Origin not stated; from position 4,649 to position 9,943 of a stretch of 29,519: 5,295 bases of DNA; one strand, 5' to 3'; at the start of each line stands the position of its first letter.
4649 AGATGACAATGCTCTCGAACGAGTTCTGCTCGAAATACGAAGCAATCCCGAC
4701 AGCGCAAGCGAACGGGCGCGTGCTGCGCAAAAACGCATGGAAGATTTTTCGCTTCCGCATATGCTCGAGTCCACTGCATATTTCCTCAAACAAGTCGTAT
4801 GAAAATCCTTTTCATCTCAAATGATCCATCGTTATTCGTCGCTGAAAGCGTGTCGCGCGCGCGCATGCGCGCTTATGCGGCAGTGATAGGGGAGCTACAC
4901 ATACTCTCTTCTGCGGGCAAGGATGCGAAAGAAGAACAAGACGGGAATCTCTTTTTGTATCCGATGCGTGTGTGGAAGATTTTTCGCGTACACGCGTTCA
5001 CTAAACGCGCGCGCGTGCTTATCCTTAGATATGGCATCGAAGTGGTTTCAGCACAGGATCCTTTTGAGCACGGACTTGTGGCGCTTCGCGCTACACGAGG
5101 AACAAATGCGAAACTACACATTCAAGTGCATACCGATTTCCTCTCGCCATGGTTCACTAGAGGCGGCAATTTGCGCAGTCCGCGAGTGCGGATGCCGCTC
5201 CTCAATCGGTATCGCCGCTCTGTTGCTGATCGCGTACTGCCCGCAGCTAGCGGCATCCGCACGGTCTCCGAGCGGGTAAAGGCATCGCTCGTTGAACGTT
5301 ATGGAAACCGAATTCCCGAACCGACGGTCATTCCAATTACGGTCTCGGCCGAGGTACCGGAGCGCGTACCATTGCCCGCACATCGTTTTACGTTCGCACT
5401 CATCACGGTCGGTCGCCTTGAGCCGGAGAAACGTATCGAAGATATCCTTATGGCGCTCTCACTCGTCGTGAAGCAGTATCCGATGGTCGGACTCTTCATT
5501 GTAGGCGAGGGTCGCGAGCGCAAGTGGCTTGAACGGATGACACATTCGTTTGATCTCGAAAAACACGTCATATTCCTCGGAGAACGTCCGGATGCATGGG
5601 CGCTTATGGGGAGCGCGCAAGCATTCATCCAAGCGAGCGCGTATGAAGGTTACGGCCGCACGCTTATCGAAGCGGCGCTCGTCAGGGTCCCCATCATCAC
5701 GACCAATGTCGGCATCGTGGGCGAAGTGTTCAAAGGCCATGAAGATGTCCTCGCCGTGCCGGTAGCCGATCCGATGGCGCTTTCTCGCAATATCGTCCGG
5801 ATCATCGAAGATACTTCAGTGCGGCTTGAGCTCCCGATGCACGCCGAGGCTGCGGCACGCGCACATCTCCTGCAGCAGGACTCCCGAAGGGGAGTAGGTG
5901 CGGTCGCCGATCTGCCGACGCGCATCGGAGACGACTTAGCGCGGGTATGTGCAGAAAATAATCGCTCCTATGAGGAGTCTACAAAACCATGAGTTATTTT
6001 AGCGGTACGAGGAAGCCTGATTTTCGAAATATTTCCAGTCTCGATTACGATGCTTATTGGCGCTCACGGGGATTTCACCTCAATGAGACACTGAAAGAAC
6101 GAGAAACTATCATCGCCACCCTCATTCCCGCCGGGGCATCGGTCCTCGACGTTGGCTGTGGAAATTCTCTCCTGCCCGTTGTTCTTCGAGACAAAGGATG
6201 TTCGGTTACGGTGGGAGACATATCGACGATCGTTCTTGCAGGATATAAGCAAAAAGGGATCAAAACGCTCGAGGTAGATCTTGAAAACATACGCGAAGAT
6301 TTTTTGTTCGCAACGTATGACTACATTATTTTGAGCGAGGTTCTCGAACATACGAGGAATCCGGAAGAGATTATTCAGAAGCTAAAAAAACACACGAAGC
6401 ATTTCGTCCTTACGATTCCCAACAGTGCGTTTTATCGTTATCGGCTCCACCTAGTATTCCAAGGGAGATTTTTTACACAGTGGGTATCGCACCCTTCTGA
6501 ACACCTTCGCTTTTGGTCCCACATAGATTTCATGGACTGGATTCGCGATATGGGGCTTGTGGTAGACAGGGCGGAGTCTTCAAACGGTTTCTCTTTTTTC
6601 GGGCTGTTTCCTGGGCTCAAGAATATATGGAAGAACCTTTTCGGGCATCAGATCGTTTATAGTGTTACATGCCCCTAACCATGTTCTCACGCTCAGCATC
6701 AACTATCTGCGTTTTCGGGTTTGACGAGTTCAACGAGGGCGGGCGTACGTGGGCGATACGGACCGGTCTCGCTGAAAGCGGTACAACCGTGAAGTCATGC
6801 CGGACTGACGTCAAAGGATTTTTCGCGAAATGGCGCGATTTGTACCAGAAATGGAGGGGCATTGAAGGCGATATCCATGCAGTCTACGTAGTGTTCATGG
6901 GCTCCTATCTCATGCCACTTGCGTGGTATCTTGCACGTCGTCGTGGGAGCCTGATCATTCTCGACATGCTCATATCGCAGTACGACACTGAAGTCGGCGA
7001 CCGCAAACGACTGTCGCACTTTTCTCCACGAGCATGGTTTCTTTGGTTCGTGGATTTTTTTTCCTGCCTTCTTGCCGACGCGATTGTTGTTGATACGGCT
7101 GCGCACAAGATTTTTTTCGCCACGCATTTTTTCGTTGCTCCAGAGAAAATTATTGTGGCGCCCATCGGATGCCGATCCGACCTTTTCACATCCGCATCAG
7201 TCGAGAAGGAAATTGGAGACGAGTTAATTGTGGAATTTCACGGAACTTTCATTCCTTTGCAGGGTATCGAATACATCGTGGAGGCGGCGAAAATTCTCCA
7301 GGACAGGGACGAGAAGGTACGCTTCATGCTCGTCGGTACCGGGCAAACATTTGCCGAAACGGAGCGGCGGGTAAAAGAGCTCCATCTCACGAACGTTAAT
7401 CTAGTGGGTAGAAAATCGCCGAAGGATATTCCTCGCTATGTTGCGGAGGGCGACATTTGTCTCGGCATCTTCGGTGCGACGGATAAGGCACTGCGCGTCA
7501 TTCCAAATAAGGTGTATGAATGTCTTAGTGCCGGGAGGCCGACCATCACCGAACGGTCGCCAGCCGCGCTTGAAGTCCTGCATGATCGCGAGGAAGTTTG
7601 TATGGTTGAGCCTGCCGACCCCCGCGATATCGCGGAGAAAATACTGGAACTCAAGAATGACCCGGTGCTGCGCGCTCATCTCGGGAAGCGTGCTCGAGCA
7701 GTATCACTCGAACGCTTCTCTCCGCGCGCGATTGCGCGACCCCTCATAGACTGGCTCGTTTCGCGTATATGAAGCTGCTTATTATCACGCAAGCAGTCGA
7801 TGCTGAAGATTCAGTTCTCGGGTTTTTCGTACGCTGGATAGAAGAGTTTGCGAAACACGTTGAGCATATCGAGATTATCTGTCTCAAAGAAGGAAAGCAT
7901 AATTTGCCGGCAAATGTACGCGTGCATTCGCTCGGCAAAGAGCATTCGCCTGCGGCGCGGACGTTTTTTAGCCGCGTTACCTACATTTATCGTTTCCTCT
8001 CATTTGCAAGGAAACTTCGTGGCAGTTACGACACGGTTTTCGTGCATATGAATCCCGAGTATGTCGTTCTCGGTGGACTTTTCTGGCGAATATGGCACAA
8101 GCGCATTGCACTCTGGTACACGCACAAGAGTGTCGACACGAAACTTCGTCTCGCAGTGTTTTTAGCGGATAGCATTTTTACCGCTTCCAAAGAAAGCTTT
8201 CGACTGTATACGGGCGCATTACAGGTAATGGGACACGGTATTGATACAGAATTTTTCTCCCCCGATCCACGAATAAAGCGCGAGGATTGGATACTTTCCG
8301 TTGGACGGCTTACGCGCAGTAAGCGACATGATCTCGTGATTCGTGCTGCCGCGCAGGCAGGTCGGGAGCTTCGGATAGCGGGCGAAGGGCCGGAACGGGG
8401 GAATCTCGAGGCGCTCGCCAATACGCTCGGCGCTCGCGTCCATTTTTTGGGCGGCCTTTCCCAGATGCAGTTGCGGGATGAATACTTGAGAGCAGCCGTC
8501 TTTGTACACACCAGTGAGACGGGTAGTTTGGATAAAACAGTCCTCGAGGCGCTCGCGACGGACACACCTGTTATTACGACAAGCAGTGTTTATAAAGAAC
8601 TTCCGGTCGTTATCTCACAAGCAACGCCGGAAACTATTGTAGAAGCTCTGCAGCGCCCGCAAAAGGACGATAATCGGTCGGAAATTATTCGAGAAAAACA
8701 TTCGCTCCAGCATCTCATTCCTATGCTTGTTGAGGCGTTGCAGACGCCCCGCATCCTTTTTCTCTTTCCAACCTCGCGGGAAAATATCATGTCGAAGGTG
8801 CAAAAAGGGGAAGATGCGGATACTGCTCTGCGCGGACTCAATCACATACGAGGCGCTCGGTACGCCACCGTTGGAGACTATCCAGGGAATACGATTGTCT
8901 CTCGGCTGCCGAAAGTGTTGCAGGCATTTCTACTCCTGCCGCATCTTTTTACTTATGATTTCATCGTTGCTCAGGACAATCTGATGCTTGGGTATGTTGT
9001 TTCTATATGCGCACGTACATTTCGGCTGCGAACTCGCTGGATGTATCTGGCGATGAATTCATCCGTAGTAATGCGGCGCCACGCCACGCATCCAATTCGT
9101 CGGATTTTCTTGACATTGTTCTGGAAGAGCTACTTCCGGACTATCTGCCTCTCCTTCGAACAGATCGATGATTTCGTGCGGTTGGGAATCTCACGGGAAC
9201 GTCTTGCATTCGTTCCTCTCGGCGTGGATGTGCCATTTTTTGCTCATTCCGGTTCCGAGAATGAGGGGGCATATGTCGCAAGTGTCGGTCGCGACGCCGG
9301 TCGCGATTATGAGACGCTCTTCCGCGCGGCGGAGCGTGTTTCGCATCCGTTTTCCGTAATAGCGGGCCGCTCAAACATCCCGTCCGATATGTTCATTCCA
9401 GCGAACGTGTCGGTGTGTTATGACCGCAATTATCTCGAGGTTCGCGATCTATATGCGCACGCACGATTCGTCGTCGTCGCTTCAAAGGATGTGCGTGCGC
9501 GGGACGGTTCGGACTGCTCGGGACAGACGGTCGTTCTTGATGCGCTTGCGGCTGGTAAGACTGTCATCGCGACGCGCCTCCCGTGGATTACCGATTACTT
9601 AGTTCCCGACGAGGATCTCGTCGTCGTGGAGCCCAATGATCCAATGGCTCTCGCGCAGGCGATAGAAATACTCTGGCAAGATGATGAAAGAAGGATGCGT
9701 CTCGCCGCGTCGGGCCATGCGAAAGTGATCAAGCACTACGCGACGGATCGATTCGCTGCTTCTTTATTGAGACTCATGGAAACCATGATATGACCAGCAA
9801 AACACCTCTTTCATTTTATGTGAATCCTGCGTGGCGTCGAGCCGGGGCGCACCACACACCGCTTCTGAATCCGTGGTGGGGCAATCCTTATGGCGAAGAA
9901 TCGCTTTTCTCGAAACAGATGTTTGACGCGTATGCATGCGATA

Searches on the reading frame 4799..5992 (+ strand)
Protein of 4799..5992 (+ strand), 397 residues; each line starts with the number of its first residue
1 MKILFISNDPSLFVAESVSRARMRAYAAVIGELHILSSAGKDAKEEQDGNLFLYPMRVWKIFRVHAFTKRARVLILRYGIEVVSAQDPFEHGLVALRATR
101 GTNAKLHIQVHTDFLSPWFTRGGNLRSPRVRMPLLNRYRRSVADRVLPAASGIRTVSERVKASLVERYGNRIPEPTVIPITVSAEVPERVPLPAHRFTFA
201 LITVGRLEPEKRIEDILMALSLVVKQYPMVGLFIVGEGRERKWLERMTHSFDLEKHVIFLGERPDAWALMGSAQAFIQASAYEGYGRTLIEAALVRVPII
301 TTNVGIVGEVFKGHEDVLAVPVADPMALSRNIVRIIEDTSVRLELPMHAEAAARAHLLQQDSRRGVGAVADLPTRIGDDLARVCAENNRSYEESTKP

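Call 7: search_protein_families(library=pfam, proteins=[window:4799-5992:+], max_evalue=0.001)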
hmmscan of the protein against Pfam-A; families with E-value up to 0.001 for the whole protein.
window:4799-5992:+ (397 aa): 4 families
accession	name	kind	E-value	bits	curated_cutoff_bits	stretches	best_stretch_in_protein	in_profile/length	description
PF00534.26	Glycos_transf_1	-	3.2e-30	105.4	26.4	1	201-353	18-169/172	Glycosyl transferases group 1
PF13692.12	Glyco_trans_1_4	-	2.3e-24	86.7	27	1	200-338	3-142/142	Glycosyl transferases group 1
PF13439.12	Glyco_transf_4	-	6.9e-10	39.6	28.5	1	32-179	21-163/170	Glycosyltransferase Family 4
PF13579.12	Glyco_trans_4_4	-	4.3e-06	27.6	29.7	1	61-179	53-156/158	Glycosyl transferase 4-like domain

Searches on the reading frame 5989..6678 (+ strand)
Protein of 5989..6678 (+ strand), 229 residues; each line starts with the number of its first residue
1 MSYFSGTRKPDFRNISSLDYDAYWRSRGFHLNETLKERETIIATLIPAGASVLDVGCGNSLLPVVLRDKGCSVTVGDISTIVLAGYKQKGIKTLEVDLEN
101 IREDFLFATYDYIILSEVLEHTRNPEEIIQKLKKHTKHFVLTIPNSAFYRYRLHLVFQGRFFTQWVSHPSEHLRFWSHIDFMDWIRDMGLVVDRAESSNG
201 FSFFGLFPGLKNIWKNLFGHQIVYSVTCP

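Call 7: search_protein_families(library=pfam, proteins=[window:5989-6678:+], max_evalue=0.001)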
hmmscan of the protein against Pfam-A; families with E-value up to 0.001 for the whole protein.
window:5989-6678:+ (229 aa): 6 families
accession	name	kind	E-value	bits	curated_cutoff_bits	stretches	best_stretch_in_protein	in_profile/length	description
PF07021.18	MetW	-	9.3e-23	81.3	21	1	40-225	5-192/193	Methionine biosynthesis protein MetW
PF13489.12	Methyltransf_23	-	7.7e-17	61.9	27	1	43-192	17-161/164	Methyltransferase domain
PF08242.18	Methyltransf_12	-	6.8e-10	40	30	1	53-137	1-93/98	Methyltransferase domain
PF08241.18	Methyltransf_11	-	9.8e-09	36.2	21.2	1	53-137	1-88/95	Methyltransferase domain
PF13847.12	Methyltransf_31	-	2.5e-07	30.9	27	1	49-139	4-104/145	Methyltransferase domain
PF13649.12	Methyltransf_25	-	2.9e-07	31.5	27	1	52-137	1-94/97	Methyltransferase domain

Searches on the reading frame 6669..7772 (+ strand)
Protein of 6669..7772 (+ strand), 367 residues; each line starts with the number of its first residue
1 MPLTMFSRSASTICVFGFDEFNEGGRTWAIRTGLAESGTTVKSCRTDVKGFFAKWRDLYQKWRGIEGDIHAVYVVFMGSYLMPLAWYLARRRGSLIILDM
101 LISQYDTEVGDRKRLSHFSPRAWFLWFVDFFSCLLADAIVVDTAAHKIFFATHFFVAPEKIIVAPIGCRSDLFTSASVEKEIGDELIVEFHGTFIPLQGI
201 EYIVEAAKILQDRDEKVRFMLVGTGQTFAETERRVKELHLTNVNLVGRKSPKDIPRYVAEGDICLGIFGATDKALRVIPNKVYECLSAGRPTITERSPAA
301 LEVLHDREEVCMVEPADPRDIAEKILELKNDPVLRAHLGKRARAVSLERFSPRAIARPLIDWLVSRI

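Call 7: search_protein_families(library=pfam, proteins=[window:6669-7772:+], max_evalue=0.001)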
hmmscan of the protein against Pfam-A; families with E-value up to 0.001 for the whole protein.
window:6669-7772:+ (367 aa): 3 families
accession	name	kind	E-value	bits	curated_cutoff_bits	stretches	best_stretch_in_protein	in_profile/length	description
PF13692.12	Glyco_trans_1_4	-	8.4e-18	65.4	27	1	190-331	6-142/142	Glycosyl transferases group 1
PF00534.26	Glycos_transf_1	-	2.2e-17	63.6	26.4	1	182-344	12-171/172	Glycosyl transferases group 1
PF13524.12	Glyco_trans_1_2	-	2.8e-11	44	25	1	214-360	12-143/144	Glycosyl transferase-like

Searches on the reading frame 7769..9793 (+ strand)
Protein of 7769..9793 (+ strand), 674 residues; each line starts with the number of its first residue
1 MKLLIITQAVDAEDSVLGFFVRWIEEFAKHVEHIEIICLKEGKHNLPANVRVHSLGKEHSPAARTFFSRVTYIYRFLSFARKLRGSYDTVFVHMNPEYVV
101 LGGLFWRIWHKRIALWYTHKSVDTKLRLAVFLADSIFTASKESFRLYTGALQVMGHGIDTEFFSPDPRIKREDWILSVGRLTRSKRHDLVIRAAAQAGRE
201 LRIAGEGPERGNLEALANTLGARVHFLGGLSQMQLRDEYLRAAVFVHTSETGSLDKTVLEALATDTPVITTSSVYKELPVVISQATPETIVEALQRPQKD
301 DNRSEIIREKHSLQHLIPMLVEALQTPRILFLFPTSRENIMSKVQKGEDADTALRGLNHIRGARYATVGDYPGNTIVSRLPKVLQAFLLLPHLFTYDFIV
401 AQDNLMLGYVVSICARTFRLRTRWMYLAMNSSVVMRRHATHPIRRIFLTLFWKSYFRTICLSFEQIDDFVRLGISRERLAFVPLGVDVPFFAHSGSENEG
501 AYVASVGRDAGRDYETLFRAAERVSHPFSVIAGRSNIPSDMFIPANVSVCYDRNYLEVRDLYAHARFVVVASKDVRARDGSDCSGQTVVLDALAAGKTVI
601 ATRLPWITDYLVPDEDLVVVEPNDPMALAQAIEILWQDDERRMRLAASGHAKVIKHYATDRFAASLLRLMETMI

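Call 7: search_protein_families(library=pfam, proteins=[window:7769-9793:+], max_evalue=0.001)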
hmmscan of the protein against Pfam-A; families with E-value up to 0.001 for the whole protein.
window:7769-9793:+ (674 aa): 4 families
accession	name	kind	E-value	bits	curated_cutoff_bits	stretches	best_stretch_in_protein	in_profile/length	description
PF00534.26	Glycos_transf_1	-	1.9e-29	102.8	26.4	2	168-276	10-126/172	Glycosyl transferases group 1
PF13692.12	Glyco_trans_1_4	-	2.3e-28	99.7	27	2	174-277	3-113/142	Glycosyl transferases group 1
PF13524.12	Glyco_trans_1_2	-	4.2e-14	53.2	25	1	551-667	33-143/144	Glycosyl transferase-like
PF13579.12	Glyco_trans_4_4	-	3.9e-05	24.5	29.7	1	376-485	56-158/158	Glycosyl transferase 4-like domain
